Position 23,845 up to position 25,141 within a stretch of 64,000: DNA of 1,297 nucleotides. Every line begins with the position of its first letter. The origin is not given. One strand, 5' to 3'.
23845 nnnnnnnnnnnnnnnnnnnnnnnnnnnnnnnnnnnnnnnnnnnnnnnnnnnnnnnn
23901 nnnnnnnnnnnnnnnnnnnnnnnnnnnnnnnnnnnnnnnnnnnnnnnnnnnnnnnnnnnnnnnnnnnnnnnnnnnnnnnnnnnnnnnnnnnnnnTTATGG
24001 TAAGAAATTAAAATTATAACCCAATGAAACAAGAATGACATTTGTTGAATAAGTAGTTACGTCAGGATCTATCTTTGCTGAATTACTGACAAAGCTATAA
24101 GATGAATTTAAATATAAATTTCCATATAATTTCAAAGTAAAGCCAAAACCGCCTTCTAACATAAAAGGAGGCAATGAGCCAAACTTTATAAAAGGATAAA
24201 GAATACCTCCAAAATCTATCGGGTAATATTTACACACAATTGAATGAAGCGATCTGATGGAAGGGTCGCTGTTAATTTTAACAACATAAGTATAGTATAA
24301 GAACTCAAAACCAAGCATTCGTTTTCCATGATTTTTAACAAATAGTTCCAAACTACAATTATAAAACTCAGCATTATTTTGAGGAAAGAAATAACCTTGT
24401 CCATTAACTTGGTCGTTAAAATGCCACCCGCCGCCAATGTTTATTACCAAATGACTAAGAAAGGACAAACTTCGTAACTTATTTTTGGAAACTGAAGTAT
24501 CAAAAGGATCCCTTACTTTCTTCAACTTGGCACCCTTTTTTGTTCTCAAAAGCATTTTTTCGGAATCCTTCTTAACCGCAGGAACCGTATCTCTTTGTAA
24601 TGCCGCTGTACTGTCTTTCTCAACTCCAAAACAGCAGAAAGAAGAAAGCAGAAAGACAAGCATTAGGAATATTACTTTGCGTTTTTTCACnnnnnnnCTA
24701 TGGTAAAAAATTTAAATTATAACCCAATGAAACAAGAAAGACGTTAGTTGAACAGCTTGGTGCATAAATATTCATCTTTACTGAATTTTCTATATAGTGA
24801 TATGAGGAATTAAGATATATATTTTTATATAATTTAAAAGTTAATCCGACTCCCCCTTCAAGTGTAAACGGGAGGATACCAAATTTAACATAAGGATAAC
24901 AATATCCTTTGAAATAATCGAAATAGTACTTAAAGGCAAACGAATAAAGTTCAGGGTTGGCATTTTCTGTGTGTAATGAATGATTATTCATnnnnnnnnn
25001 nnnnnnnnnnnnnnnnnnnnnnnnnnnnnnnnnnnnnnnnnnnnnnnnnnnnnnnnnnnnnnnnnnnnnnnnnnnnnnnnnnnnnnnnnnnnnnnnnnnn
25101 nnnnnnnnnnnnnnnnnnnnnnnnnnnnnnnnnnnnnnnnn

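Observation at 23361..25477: Tandem array of three small secreted paralogs with near-identical 5' DNA. One copy is inactivated by a single in-frame TAA.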

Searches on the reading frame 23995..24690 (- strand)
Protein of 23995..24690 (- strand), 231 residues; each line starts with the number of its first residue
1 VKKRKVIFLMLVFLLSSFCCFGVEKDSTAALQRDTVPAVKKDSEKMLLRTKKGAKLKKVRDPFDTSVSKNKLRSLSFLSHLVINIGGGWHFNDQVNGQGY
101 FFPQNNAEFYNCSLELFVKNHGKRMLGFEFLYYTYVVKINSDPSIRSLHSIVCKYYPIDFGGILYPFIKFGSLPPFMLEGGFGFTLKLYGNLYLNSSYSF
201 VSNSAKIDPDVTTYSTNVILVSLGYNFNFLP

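Call 6: search_protein_families(library=pfam, proteins=[window:23998-24690:-], max_evalue=10)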
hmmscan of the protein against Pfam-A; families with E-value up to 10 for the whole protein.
window:23998-24690:- (231 aa): 1 family
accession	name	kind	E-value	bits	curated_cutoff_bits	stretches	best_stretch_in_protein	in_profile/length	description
PF09716.15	ETRAMP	-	0.013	15.9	29.1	1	1-78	1-59/81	Malarial early transcribed membrane protein (ETRAMP)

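Call 8: find_homologous_proteins(query=window:23998-24690:-, max_evalue=0.001)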
Query window:23998-24690:- (231 aa): 2 proteins with E <= 0.001 among 185 candidates.
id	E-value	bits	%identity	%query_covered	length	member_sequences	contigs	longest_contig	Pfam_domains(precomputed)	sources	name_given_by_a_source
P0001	9.1e-146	501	100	96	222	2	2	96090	-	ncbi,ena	-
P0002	9.9e-35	138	58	52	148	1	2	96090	-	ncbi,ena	-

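Call 9: find_encoding_contigs(protein=window:23995-24690:-, flank=6000, max_places=10)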
Protein window:23995-24690:- (231 aa): 1 contig read that carries it; 1 place shown.
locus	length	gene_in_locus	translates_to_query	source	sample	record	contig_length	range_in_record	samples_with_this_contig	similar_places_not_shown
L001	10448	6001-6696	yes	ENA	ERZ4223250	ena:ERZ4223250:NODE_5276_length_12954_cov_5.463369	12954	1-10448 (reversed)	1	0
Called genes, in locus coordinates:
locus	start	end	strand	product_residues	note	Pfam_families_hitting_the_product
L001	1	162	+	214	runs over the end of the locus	-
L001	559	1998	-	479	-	PF00092:VWA, PF13768:VWA_3 (weak), PF00691:OmpA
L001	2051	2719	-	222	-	PF01596:Methyltransf_3, PF13847:Methyltransf_31 (weak), PF13578:Methyltransf_24, PF13649:Methyltransf_25 (weak)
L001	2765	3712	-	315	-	PF02470:MlaD, PF28544:Helical_needle (faint)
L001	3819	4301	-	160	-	PF00436:SSB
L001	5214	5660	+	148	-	-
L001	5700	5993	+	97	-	-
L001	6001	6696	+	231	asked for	-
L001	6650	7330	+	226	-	-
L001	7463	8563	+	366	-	PF03033:Glyco_transf_28, PF04101:Glyco_tran_28_C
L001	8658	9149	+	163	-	-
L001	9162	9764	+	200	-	-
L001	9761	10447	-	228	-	?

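Call 28: find_related_loci(query=A3, collection=genome_contigs, flank=10000)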
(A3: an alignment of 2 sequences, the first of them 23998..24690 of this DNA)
Query A3 (231 aa) in genome_contigs; peptide patterns used: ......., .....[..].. (x = any residue, [..] = any of these).
79 stretches matched a pattern, but none encodes a relative of the query by tblastn (E <= 1e-3).

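Call 37: predict_structure(alignment_id=A2)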
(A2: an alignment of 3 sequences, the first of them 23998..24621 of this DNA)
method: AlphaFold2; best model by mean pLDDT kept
length: 208 residues; sequences in the alignment: 3
mean_pLDDT: 33.9   pTM: 0.24
mean pLDDT of the five models: 33.9, 30.6, 28.1, 27.9, 26.3
residues with pLDDT >= 90: 0; 70-90: 0; 50-70: 7; < 50: 201
segments of 3 or more residues with pLDDT < 50: 1-109, 111-127, 134-141, 145-208
pLDDT, mean of each block of 10 residues (from residue 1): 32 37 36 36 33 27 24 25 30 34 47 44 48 44 45 38 31 22 24 27 26
secondary structure, 60 per line:
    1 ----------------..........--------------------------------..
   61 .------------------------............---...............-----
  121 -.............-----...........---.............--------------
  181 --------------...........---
elements in order: H17-26 E59-61 E86-97 E101-115 E122-134 E140-150 E154-166 E195-205

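Call 40: find_encoding_contigs(protein=P0006, flank=10000, max_places=6)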
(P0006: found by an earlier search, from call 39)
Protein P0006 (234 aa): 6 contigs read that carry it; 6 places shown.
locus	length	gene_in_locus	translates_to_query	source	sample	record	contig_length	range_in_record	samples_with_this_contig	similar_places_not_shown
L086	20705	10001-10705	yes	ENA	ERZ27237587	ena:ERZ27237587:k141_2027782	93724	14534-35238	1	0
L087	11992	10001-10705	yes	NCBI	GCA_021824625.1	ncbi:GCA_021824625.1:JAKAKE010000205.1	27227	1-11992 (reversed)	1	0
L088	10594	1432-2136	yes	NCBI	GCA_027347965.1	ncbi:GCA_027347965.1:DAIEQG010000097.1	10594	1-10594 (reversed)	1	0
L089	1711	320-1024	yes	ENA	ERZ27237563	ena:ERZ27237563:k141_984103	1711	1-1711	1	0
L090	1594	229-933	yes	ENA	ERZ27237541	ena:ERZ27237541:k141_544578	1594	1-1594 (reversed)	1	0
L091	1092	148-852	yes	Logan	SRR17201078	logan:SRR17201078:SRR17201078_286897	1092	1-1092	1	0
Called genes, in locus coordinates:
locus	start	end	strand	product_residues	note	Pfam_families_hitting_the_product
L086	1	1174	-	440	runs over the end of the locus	PF25174:Beta-prop_THOC3 (weak), PF24814:WD40_Prp19, PF25175:Beta-prop_WDR5 (weak), PF24805:EIF3I, PF25172:Beta-prop_WDR3_2nd (weak), PF25174:Beta-prop_THOC3, PF24814:WD40_Prp19, PF18962:Por_Secre_tail, +15 more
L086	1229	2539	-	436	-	PF06050:HGD-D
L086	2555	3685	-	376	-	PF06050:HGD-D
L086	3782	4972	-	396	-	PF00108:Thiolase_N, PF02803:Thiolase_C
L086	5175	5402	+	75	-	-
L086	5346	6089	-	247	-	PF00106:adh_short, PF08659:KR, PF13561:adh_short_C2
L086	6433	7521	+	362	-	PF00378:ECH_1, PF16113:ECH_2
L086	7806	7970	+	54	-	-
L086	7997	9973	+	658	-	PF13229:Beta_helix, PF05048:NosD (weak), PF13229:Beta_helix, PF18962:Por_Secre_tail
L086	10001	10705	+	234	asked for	-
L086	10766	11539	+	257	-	PF00378:ECH_1, PF16113:ECH_2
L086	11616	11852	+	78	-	-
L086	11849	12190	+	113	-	PF02452:PemK_toxin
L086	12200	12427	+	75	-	-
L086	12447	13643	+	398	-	PF13860:FlgD_ig (weak), PF18962:Por_Secre_tail (weak)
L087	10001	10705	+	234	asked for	-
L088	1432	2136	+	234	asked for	-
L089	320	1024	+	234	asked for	-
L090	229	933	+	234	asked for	-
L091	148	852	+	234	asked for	-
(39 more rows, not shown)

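Call 47: find_related_loci(query=A3, collection=metagenome_contigs, flank=8000)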
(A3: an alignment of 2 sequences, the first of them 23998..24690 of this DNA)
Query A3 (231 aa) in metagenome_contigs; peptide patterns used: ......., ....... (x = any residue, [..] = any of these).
600 stretches matched a pattern, but none encodes a relative of the query by tblastn (E <= 1e-3).

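Call 50: search_protein_families(library=ncbifam, proteins=[window:23998-24690:-, P0006], max_evalue=10)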
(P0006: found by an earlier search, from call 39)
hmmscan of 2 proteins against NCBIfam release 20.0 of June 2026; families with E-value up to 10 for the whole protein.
window:23998-24690:- (231 aa): 0 families

P0006 (234 aa): 0 families

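Call 51: search_solved_structures(query=A3, max_evalue=10)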
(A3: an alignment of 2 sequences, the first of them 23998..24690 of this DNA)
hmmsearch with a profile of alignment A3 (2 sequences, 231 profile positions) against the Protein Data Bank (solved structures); distinct sequences matched with E-value up to 10: 0.

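Call 56: search_protein_representatives(protein=window:23998-24621:-)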
Query: 208 residues. Proteins with E-value up to 0.001 (for the whole library): 7; up to 1e-10: 5; up to 1e-30: 1. The best 7 are listed.
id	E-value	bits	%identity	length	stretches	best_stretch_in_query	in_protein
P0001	2.0e-136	468.6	100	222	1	1-208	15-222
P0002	2.6e-25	105.6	61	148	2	1-46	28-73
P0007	4.6e-19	85.2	57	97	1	122-208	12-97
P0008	5.6e-13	65.3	33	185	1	44-207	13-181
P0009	2.2e-12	63.4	32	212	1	45-208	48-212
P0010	5.1e-05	39.3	27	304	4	99-131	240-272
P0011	2.7e-04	36.9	40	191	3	149-188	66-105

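Call 58: find_encoding_contigs(protein=P0009, flank=8000, max_places=6)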
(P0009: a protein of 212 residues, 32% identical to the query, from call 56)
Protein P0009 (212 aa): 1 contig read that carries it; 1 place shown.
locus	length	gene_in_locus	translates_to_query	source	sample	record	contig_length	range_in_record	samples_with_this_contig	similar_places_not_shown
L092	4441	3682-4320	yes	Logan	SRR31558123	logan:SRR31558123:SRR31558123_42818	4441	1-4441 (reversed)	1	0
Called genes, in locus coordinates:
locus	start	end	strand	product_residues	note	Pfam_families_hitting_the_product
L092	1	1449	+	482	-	?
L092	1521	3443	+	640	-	PF11028:TMEM260_N, PF13231:PMT_2 (weak), PF28495:TMEM260_2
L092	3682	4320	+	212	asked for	-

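Call 59: find_encoding_contigs(protein=P0008, flank=8000, max_places=6)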
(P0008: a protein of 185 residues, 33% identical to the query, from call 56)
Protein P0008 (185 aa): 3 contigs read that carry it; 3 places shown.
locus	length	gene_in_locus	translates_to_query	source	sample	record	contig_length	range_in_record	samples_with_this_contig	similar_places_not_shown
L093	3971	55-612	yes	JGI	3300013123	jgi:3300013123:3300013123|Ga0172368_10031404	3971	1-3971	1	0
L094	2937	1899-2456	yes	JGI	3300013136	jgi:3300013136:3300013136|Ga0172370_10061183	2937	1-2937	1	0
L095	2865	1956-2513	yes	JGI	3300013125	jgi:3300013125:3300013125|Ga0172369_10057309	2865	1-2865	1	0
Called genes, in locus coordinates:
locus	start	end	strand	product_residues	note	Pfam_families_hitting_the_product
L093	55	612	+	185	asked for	-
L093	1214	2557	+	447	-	PF01548:DEDD_Tnp_IS110, PF02371:Transposase_20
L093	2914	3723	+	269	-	PF01790:LGT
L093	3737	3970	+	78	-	?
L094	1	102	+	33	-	?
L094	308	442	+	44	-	-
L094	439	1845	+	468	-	PF17164:DUF5122 (faint), PF12768:Rax2, PF18962:Por_Secre_tail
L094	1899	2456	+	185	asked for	-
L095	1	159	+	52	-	?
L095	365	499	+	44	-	-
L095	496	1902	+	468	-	PF17164:DUF5122 (faint), PF12768:Rax2, PF18962:Por_Secre_tail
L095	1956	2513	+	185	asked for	-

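Call 63: find_homologous_proteins(query=A5, max_evalue=0.01)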
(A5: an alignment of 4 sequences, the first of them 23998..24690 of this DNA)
Query A5 (4 sequences) (231 aa, profile of the alignment): 5 proteins with E <= 0.01 among 3937 candidates.
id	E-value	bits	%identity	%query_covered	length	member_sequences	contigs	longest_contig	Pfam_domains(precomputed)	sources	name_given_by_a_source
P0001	3.2e-89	316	100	96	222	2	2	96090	-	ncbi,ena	-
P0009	8.8e-77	276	30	68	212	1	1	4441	-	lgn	-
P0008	3.5e-73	264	29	72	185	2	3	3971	-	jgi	-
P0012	7.1e-41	158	26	74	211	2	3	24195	-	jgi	-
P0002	6.6e-36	142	58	52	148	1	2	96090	-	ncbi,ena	-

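Call 65: find_encoding_contigs(protein=P0012, flank=8000, max_places=6)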
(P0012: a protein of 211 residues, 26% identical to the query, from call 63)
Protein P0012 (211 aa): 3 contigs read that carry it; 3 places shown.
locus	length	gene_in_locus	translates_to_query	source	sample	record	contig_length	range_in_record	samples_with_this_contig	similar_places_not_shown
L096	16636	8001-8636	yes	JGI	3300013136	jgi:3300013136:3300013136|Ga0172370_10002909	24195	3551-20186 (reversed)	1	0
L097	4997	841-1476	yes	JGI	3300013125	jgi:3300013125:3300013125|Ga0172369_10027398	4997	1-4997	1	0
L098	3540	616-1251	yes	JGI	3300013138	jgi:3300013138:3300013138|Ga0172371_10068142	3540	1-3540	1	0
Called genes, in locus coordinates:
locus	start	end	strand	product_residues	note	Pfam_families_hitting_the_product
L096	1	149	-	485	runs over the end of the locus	PF09471:Peptidase_M64, PF18962:Por_Secre_tail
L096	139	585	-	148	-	-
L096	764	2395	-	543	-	-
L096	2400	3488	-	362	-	-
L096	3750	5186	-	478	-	-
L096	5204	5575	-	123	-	PF00892:EamA (weak)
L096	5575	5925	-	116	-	PF10639:TMEM234 (weak), PF00892:EamA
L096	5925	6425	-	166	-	PF00300:His_Phos_1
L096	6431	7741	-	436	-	PF03816:LytR_cpsA_psr (faint)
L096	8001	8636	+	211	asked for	-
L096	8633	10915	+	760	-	PF14870:PSII_BNR (faint), PF25852:DUF6242_C (faint)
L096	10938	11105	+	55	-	PF18962:Por_Secre_tail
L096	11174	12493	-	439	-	PF05221:AdoHcyase, PF00670:AdoHcyase_NAD, PF02826:2-Hacid_dh_C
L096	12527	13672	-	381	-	PF00438:S-AdoMet_synt_N, PF02772:S-AdoMet_synt_M, PF02773:S-AdoMet_synt_C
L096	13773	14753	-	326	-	PF00483:NTP_transferase, PF12804:NTP_transf_3, PF25087:GMPPB_C (weak)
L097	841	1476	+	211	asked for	-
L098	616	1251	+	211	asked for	-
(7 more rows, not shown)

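Call 75: search_protein_families(library=pfam, proteins=[P0006, L094:1842-2453:+, P0009, P0012], max_evalue=10)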
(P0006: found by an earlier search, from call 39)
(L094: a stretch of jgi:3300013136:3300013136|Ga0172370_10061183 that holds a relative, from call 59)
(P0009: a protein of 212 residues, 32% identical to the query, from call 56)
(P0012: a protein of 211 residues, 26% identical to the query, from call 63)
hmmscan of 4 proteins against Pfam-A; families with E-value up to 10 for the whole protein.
P0006 (234 aa): 0 families

L094:1842-2453:+ (204 aa): 0 families

P0009 (212 aa): 0 families

P0012 (211 aa): 0 families

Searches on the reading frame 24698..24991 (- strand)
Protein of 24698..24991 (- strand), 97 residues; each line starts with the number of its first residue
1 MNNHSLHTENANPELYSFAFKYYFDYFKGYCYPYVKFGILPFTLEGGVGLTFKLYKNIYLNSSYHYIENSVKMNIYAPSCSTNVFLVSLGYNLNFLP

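Call 39: list_cluster_members(proteins=[P0001, P0002, P0003, P0004, window:24698-24991:-])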
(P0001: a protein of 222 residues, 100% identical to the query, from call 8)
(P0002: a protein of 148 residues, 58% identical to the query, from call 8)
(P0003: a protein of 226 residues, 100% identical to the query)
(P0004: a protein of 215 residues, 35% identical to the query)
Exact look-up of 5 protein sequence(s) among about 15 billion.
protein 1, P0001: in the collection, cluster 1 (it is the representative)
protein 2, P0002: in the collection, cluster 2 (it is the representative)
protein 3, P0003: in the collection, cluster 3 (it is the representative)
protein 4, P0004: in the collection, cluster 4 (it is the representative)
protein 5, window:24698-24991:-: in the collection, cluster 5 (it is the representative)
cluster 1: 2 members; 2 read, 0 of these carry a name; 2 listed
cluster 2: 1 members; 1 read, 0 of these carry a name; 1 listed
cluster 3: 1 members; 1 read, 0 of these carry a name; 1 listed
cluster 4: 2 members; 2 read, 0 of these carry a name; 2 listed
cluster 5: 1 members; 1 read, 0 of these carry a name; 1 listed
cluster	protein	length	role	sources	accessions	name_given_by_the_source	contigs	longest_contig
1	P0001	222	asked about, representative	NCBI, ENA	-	-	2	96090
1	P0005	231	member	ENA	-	-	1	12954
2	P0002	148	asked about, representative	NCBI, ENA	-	-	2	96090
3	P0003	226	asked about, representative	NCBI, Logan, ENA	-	-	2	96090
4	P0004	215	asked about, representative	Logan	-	-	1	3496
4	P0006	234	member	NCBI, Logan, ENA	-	-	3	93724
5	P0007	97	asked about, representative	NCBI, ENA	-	-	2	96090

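Call 50: search_protein_families(library=ncbifam, proteins=[P0006], max_evalue=10)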
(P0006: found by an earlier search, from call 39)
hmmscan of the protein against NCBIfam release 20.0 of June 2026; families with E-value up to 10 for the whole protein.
P0006 (234 aa): 0 families

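Call 75: search_protein_families(library=pfam, proteins=[P0006], max_evalue=10)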
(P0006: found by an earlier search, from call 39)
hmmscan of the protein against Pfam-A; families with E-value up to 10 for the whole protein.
P0006 (234 aa): 0 families
